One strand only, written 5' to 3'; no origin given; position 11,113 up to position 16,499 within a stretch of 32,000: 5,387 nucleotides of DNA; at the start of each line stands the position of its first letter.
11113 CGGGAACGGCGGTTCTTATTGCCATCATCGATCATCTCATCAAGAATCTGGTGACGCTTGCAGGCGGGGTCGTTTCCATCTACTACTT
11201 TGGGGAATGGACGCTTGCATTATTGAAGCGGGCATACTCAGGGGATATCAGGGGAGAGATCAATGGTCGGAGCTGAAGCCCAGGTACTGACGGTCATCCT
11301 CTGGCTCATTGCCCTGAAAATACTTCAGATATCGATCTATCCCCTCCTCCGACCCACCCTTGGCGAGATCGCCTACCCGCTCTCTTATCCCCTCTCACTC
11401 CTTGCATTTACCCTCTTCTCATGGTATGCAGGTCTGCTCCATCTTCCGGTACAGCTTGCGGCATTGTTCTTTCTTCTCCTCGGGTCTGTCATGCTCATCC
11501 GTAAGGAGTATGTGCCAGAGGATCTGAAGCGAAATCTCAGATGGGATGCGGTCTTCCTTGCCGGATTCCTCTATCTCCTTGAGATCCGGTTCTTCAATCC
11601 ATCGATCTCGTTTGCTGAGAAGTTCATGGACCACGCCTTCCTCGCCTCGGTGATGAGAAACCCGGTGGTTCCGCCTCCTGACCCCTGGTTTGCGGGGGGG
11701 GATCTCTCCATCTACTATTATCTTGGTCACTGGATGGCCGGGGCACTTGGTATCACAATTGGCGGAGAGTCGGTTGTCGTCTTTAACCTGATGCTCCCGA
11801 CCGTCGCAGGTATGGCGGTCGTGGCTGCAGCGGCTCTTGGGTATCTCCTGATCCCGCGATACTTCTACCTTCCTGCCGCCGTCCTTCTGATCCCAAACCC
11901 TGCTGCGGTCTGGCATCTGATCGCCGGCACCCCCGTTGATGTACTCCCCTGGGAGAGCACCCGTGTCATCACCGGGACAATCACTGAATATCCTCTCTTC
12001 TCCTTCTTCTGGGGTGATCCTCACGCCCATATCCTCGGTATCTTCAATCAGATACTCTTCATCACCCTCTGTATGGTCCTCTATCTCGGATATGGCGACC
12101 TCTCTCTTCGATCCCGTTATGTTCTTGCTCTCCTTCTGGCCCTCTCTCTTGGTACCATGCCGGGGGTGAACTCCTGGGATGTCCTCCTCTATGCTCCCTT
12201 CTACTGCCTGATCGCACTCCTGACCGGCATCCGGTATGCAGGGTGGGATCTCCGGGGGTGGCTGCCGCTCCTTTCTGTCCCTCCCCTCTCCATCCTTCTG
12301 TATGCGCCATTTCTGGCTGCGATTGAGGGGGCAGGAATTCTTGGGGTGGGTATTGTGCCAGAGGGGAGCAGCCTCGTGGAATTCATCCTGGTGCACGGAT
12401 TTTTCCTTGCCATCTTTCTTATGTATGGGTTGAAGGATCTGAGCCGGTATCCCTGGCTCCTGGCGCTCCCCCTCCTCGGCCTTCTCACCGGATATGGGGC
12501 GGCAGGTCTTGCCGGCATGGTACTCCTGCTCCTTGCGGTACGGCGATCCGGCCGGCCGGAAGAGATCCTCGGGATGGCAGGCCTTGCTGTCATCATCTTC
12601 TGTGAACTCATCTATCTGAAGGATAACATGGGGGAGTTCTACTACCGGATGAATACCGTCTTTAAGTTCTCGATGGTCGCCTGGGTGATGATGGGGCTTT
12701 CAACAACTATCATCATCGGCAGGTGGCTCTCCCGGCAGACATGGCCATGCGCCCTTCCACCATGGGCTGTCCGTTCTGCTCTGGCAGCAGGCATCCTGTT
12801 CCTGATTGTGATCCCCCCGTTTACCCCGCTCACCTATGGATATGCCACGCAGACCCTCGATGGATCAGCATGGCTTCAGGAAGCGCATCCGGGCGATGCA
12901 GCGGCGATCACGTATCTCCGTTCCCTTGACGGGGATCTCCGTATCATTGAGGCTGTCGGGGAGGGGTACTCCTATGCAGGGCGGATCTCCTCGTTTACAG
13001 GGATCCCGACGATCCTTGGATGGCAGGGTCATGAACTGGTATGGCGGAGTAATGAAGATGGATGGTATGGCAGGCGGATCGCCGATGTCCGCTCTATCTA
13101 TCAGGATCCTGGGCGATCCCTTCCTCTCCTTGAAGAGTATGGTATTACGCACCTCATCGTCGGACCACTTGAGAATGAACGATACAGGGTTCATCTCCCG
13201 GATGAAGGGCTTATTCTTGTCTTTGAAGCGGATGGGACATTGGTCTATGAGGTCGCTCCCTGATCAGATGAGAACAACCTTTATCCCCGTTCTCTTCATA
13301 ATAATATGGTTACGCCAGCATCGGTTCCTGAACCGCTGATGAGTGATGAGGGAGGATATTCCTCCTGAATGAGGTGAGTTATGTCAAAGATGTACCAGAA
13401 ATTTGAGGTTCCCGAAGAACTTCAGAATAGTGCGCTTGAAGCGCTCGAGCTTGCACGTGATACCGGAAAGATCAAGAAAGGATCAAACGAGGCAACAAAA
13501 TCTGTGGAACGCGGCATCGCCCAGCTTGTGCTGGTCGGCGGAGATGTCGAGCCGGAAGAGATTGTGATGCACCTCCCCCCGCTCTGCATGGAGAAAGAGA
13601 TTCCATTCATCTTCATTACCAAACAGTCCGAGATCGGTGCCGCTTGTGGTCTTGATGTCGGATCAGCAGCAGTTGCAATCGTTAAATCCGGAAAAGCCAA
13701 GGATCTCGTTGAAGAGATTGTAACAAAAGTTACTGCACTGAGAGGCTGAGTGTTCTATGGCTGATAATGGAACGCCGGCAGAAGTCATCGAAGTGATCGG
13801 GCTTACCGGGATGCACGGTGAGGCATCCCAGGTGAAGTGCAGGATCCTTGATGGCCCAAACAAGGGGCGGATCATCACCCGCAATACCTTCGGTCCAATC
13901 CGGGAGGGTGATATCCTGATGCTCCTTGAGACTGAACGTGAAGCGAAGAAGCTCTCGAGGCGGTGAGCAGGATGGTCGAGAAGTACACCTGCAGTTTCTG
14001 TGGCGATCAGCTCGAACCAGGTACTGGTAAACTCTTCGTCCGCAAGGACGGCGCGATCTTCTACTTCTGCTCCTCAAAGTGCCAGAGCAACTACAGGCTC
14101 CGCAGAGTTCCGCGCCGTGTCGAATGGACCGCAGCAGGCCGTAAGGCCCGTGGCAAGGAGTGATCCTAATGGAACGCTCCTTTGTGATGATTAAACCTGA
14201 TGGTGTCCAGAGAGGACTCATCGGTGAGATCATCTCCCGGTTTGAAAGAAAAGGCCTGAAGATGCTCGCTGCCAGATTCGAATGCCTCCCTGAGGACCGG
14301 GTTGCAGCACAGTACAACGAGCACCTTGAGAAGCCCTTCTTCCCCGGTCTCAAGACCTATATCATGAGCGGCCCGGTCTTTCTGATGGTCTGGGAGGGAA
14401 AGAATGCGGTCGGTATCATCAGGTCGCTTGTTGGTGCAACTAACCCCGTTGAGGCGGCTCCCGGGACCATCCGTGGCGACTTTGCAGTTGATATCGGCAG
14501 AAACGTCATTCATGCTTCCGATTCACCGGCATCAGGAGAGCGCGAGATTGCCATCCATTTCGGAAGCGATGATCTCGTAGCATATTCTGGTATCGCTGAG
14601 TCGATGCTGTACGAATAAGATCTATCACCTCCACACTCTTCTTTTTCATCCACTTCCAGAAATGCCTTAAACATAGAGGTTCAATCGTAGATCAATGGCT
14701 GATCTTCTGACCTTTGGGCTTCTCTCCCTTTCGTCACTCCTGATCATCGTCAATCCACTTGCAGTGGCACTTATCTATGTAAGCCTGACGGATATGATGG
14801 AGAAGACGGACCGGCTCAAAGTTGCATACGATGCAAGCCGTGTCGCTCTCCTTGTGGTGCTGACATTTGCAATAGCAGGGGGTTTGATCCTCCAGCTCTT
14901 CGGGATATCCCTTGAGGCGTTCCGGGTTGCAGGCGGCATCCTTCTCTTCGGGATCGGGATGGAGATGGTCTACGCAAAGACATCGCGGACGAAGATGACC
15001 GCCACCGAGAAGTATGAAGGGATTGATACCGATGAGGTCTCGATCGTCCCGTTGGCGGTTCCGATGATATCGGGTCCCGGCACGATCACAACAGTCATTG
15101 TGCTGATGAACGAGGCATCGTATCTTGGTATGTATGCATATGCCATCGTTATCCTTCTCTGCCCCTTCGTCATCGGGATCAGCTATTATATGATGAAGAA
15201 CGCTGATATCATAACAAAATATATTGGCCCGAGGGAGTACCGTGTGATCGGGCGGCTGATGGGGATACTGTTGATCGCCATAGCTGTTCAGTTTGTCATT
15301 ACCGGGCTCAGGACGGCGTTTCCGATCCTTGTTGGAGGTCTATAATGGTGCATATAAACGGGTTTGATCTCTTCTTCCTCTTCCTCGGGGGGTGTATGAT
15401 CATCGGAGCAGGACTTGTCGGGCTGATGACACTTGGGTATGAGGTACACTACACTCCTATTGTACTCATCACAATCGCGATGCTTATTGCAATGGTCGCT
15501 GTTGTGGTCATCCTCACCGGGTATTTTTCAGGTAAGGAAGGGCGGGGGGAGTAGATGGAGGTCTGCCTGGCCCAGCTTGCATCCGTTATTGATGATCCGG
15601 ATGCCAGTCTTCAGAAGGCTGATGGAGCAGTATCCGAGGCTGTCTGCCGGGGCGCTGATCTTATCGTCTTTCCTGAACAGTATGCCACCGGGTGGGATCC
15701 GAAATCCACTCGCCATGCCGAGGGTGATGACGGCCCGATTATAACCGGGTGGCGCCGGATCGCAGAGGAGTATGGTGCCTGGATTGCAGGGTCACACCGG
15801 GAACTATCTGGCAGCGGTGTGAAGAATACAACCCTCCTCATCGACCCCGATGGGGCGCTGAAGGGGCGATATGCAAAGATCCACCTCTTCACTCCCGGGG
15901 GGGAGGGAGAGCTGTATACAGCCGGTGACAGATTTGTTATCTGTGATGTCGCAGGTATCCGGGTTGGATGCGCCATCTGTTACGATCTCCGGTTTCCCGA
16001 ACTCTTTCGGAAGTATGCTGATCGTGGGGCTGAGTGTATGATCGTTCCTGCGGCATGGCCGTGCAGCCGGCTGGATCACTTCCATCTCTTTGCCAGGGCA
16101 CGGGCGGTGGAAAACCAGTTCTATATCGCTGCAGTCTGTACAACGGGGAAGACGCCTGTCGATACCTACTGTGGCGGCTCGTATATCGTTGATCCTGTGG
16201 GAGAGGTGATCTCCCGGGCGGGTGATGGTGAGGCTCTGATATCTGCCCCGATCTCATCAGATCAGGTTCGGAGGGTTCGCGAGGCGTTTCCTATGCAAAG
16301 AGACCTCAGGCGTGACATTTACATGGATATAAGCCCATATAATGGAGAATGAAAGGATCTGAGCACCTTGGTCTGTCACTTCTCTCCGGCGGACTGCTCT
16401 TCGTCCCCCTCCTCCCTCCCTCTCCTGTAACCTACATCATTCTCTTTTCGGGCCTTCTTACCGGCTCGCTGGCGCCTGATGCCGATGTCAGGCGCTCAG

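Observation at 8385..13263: Translationally coupled four-gene membrane module of unknown function: FAD-oxidoreductase, GT2, MprF-flippase-like and 'YYY' (DUF2298/TIGR03662-like)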

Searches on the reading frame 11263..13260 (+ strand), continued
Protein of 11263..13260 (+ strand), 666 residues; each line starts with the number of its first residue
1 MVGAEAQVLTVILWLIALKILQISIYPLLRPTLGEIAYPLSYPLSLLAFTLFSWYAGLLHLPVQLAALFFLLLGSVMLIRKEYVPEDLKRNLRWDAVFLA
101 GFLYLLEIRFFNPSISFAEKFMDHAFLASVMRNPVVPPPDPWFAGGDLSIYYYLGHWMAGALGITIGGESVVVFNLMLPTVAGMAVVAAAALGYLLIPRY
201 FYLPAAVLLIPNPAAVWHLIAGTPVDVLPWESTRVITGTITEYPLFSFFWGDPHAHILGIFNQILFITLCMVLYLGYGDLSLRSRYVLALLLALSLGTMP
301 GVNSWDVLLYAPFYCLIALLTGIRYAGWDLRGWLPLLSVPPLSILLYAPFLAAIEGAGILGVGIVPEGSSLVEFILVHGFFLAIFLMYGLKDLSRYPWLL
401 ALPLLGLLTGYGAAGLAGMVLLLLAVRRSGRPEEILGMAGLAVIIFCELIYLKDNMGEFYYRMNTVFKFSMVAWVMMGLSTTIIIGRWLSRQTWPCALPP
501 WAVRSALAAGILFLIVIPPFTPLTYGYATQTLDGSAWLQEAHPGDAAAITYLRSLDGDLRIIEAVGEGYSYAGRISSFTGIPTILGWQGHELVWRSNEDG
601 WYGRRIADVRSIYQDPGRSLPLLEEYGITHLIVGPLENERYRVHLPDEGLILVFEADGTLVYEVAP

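Call 105: search_protein_families(library=pfam, proteins=[L096:724-3432:-, L096:3974-5305:+, L096:6180-7628:-, L096:10522-12012:+, L096:13587-14960:-, L096:12691-13146:-], max_evalue=0.0001)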
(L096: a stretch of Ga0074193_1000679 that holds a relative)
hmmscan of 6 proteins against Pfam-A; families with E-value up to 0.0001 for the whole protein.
L096:724-3432:- (902 aa): 7 families
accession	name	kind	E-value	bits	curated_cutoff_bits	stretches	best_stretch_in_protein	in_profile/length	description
PF00122.25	E1-E2_ATPase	-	1.9e-55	187.7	28.1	1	109-301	2-181/181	E1-E2 ATPase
PF00689.26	Cation_ATPase_C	-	2.1e-51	174.6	27.3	1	728-899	2-175/175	Cation transporting ATPase, C-terminus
PF13246.12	Cation_ATPase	-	3.6e-25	88.3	21.7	1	381-475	1-91/91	Cation transport ATPase (P-type)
PF00690.31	Cation_ATPase_N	-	3.6e-21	75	20.4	1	3-69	2-69/69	Cation transporter/ATPase, N-terminus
PF00702.32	Hydrolase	-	6.9e-19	69.4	26.4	1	544-657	92-191/191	haloacid dehalogenase-like hydrolase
PF12710.13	HAD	-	4.3e-05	24.5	27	0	491-654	26-189/189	haloacid dehalogenase-like hydrolase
PF08282.18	Hydrolase_3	-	7.1e-05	23.1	20.9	0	640-687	206-252/255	haloacid dehalogenase-like hydrolase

L096:3974-5305:+ (444 aa): 5 families
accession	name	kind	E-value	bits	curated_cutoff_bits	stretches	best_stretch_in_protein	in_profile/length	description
PF01593.30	Amino_oxidase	-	3.5e-38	132.5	19.8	1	10-428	1-439/443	Flavin containing amine oxidoreductase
PF01266.30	DAO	-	1.6e-12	48.1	27.9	1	202-409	151-337/353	FAD dependent oxidoreductase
PF13450.12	NAD_binding_8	-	3.4e-09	37.3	21.9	1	5-72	1-67/68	NAD(P)-binding Rossmann-like domain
PF00890.30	FAD_binding_2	-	1.3e-05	25.1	20.4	0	3-41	2-40/414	FAD binding domain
PF01946.23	Thi4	-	1.7e-05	24.6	26.2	0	2-38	19-57/235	Thi4 family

L096:6180-7628:- (482 aa): 1 family
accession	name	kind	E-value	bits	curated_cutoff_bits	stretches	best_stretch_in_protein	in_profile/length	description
PF00171.27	Aldedh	-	2.6e-163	544.3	23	1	18-478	4-461/461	Aldehyde dehydrogenase family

L096:10522-12012:+ (497 aa): 2 families
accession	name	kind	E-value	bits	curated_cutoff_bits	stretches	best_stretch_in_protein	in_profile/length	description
PF03706.18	LPG_synthase_TM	-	3.8e-48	164.9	33.4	1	160-472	3-301/302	Lysylphosphatidylglycerol synthase TM region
PF00535.33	Glycos_transf_2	-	1.4e-06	28.8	23.3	1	2-82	82-164/168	Glycosyl transferase family 2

L096:13587-14960:- (457 aa): 1 family
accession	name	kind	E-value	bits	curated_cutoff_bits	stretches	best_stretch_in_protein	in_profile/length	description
PF00501.34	AMP-binding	-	1.4e-16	60.7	29.9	1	88-293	153-373/384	AMP-binding enzyme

L096:12691-13146:- (151 aa): 2 families
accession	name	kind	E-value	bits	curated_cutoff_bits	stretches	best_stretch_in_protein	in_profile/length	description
PF08753.17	NikR_C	-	1.7e-33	115.1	22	1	69-145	1-77/77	NikR C terminal nickel binding domain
PF01402.27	RHH_1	-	7.9e-10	38.8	20.5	1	18-55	1-37/39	Ribbon-helix-helix protein, copG family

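Call 106: search_solved_structures(query=A5, max_evalue=10)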
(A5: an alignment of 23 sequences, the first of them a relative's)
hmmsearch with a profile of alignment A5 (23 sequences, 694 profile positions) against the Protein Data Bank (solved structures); distinct sequences matched with E-value up to 10: 27.
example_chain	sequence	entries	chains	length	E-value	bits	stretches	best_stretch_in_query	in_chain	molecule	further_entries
5ibx_A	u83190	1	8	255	0.11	14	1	645-687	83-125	Triosephosphate isomerase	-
4y8f_A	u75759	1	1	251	0.18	13.3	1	646-688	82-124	Triosephosphate Isomerase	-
3q37_A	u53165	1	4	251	0.2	13.1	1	645-678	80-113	TIM from Trypanosoma cruzi/ TIM from Trypanosoma brucei brucei chimera protein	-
4y9a_A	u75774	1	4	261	0.33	12.4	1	647-690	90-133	Triosephosphate isomerase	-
1tcd_A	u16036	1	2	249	0.36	12.3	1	645-678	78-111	TRIOSEPHOSPHATE ISOMERASE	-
2oma_A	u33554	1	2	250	0.36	12.3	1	645-678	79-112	Triosephosphate isomerase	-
1ci1_A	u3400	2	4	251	0.36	12.3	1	645-678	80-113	PROTEIN (TRIOSEPHOSPHATE ISOMERASE) | Triosephosphate isomerase, glycosomal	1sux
4hhp_A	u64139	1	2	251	0.66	11.4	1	645-678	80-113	Triosephosphate isomerase, glycosomal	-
2v5b_A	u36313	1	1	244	1.3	10.4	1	644-678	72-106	TRIOSEPHOSPHATE ISOMERASE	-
4z0s_A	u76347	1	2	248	1.8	10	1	646-680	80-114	Triosephosphate isomerase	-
5bmx_A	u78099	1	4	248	1.8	10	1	645-680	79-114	Triosephosphate isomerase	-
5brb_A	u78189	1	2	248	1.8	10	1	646-680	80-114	Triosephosphate isomerase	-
3pwa_A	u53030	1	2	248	1.8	9.9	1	646-680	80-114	Triosephosphate isomerase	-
3pvf_A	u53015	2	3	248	1.8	9.9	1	646-680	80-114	Triosephosphate isomerase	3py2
1vga_A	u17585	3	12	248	1.9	9.9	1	646-680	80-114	Triosephosphate isomerase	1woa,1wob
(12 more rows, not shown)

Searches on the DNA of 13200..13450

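Call 96: search_rna_families(source=window, start=13200, end=13450, threshold=evalue, max_evalue=1)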
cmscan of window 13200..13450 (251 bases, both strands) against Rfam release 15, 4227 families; matches with E-value up to 1: 1.
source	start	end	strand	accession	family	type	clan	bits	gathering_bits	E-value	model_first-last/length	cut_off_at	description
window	13200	13251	+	RF01147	sR12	Gene; snRNA; snoRNA; CD-box;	-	14.1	38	0.84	1-52/52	no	Small nucleolar RNA sR12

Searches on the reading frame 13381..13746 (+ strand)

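Call 8: search_protein_families(library=pfam, proteins=[window:13381-13746:+], max_evalue=0.01)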
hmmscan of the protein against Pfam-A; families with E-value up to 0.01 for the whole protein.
window:13381-13746:+ (122 aa): 1 family
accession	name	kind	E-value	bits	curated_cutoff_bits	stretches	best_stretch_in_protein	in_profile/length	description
PF01248.31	Ribosomal_L7Ae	-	9.5e-26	89.8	22.1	1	19-109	4-94/95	Ribosomal protein L7Ae/L30e/S12e/Gadd45 family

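Call 9: search_protein_families(library=ncbifam, proteins=[window:13381-13746:+], max_evalue=0.01)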
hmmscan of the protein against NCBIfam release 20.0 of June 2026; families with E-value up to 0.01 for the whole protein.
window:13381-13746:+ (122 aa): 7 families
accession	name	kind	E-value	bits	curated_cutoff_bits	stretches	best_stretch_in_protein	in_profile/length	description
TIGR03677.1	eL8_ribo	equivalog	1.8e-53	179.5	134.6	1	5-121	1-117/117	50S ribosomal protein L7Ae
NF010125.0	PRK13602.1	equivalog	6.5e-09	36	113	1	30-102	11-82/82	50S ribosomal protein L7ae-like protein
NF010124.0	PRK13601.1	equivalog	1.9e-07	31.3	124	1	34-104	13-82/84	putative L7Ae-like ribosomal protein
NF002172.0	PRK01018.1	equivalog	1.3e-06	28.5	77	1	21-107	7-93/101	50S ribosomal protein L30e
NF005825.0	PRK07714.1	equivalog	7.2e-05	22.9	113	1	21-111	9-97/102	YlxQ family RNA-binding protein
NF006622.0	PRK09190.1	equivalog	0.00027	20.4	184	1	10-120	97-210/227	RNA-binding protein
NF004078.0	PRK05583.1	equivalog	0.0034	17.5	77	1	16-110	3-95/104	ribosomal protein L7Ae family protein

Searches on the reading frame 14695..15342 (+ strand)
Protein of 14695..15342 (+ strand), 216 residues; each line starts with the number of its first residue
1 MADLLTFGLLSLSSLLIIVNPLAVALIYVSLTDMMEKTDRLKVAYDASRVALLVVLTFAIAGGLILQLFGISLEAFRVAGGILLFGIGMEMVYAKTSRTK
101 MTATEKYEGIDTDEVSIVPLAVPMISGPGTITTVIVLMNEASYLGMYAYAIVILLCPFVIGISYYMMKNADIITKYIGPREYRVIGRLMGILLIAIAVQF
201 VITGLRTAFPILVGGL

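Call 8: search_protein_families(library=pfam, proteins=[window:14695-15342:+], max_evalue=0.01)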
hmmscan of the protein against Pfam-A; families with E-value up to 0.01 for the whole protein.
window:14695-15342:+ (216 aa): 1 family
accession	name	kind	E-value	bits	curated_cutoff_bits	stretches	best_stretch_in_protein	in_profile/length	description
PF01914.23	MarC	-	3.6e-52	177.2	23.9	1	10-209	6-203/203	MarC family integral membrane protein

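Call 9: search_protein_families(library=ncbifam, proteins=[window:14695-15342:+], max_evalue=0.01)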
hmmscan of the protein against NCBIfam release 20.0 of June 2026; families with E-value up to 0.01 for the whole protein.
window:14695-15342:+ (216 aa): 4 families
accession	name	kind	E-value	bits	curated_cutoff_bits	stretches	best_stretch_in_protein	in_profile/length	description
TIGR00427.1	TIGR00427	subfamily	5.5e-51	173.2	99.2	1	4-205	3-201/201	NAAT family transporter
NF008320.0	PRK11111.1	equivalog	1.2e-41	142.5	216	1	14-213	17-214/215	YchE family NAAT transporter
NF008228.0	PRK10995.1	equivalog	5.5e-39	133.7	162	1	1-207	1-215/223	MarC family NAAT transporter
NF008010.0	PRK10739.1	equivalog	9.3e-22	78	215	1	15-207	11-193/197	YhgN family NAAT transporter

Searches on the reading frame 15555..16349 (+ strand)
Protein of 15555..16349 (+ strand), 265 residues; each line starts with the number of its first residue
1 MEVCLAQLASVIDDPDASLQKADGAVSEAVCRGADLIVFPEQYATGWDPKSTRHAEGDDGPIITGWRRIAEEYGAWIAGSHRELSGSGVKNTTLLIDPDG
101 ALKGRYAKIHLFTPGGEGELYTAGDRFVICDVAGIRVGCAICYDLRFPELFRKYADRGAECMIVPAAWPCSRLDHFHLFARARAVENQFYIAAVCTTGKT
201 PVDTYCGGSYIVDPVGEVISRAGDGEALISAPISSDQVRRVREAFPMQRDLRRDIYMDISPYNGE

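Call 42: search_protein_families(library=pfam, proteins=[window:15555-16349:+], max_evalue=0.001)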
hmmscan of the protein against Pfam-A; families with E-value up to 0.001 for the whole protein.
window:15555-16349:+ (265 aa): 1 family
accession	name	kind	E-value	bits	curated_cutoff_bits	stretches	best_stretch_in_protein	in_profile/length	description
PF00795.27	CN_hydrolase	-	1.5e-47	162.5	23.2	1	4-242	3-255/256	Carbon-nitrogen hydrolase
